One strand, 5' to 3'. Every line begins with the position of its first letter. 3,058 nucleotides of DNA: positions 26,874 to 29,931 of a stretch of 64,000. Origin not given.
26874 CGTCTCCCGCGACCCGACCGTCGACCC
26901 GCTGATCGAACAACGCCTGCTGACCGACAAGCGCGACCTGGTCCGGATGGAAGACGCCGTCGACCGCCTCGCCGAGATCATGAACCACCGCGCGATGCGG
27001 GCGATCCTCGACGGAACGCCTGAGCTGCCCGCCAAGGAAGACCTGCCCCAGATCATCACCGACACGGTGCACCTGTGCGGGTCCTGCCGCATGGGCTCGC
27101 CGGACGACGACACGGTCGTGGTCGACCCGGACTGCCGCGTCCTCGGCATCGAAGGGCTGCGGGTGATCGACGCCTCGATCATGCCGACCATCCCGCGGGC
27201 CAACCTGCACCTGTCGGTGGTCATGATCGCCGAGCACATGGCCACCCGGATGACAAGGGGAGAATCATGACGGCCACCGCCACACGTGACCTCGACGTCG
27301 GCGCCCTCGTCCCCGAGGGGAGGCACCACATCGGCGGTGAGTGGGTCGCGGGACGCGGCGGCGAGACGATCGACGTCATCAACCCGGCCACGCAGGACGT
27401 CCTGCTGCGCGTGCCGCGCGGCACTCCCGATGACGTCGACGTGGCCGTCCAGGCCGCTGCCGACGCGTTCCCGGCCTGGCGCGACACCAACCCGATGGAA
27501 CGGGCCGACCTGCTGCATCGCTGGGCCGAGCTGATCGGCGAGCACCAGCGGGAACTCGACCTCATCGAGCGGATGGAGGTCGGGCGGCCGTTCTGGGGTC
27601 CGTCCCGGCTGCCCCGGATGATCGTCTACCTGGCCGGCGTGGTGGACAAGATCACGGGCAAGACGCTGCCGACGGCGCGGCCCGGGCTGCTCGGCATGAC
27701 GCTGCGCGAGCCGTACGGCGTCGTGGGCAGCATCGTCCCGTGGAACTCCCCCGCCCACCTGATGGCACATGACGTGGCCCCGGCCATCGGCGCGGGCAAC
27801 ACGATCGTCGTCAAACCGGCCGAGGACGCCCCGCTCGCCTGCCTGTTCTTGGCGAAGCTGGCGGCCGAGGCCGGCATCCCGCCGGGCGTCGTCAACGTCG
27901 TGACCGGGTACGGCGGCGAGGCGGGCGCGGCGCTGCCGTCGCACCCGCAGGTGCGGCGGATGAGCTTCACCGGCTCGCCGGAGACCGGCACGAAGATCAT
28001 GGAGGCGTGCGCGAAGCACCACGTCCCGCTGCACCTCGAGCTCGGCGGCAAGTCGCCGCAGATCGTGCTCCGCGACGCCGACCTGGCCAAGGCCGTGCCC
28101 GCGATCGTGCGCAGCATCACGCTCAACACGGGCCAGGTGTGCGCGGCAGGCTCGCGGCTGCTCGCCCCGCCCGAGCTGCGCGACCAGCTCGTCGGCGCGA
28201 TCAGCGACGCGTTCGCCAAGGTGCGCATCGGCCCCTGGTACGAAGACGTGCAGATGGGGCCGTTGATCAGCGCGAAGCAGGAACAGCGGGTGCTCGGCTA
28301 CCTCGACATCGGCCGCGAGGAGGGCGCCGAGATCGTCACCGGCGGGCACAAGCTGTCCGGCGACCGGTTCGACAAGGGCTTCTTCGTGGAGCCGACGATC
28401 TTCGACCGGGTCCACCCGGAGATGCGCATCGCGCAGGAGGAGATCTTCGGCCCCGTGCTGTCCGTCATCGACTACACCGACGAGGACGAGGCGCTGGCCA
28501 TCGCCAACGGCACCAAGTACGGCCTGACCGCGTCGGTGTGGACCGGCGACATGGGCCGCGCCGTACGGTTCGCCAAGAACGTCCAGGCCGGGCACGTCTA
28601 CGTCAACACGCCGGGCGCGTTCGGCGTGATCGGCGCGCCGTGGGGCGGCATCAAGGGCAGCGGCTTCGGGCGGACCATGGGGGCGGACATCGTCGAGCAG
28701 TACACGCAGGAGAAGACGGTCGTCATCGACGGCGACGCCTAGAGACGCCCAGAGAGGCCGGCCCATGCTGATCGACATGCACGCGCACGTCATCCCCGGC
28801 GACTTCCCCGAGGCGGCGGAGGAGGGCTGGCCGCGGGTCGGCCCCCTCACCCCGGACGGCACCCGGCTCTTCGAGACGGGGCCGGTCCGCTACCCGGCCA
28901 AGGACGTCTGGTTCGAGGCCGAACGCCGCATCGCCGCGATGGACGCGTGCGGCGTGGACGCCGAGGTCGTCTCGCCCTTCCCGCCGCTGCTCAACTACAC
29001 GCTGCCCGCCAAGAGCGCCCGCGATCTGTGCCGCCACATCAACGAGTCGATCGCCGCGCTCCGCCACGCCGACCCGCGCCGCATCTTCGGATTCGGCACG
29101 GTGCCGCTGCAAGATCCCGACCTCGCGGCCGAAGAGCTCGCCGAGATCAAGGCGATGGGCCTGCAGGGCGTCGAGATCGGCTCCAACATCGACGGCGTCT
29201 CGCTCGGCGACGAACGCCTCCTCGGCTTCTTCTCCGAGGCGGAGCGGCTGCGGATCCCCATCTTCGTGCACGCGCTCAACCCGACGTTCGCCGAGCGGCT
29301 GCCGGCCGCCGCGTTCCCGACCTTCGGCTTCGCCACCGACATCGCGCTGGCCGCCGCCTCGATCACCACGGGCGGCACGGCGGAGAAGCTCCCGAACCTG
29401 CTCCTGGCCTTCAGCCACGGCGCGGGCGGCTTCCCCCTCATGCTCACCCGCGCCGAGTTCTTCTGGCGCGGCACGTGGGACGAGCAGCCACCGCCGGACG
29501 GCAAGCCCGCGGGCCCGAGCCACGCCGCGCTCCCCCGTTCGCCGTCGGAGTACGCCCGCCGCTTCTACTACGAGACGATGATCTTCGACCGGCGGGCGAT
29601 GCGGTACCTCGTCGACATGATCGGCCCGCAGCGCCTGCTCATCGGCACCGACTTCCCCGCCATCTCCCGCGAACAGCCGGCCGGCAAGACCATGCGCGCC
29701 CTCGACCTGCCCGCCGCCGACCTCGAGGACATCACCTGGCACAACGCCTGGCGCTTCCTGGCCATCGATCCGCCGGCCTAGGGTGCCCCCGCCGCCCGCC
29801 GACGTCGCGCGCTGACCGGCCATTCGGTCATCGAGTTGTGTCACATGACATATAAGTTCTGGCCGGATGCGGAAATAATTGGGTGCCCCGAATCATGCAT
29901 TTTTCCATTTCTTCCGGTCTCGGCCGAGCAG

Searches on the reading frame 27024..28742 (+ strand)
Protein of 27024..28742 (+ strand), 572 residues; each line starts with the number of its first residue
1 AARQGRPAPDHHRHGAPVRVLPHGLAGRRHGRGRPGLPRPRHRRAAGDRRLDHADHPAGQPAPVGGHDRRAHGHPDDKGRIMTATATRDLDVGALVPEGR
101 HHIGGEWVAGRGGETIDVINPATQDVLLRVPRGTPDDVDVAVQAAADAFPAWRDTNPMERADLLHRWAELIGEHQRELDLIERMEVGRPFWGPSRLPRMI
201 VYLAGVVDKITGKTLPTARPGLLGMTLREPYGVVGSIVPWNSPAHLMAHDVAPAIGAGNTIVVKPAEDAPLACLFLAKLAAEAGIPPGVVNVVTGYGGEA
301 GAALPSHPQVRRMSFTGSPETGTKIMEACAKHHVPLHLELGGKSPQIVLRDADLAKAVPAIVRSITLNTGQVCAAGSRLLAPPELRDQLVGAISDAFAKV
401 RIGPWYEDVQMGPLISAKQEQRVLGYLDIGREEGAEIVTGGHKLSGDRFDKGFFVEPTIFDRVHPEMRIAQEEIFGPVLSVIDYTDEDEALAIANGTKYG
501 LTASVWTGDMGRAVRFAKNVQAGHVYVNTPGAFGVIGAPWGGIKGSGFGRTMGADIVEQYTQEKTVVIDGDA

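Call 55: search_protein_families(library=pfam, proteins=[window:27024-28742:+], max_evalue=0.00001)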
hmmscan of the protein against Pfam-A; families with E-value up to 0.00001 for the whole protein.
window:27024-28742:+ (572 aa): 1 family
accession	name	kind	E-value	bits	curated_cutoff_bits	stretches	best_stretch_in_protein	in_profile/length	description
PF00171.27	Aldedh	-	9.5e-161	535.9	23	1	107-566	1-461/461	Aldehyde dehydrogenase family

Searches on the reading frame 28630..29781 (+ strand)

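Call 55: search_protein_families(library=pfam, proteins=[window:28630-29781:+], max_evalue=0.00001)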
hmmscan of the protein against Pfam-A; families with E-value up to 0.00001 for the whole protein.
window:28630-29781:+ (383 aa): 1 family
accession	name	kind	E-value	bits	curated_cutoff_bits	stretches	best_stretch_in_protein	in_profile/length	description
PF04909.20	Amidohydro_2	-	1.3e-25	91.2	26.4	1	48-377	1-287/289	Amidohydrolase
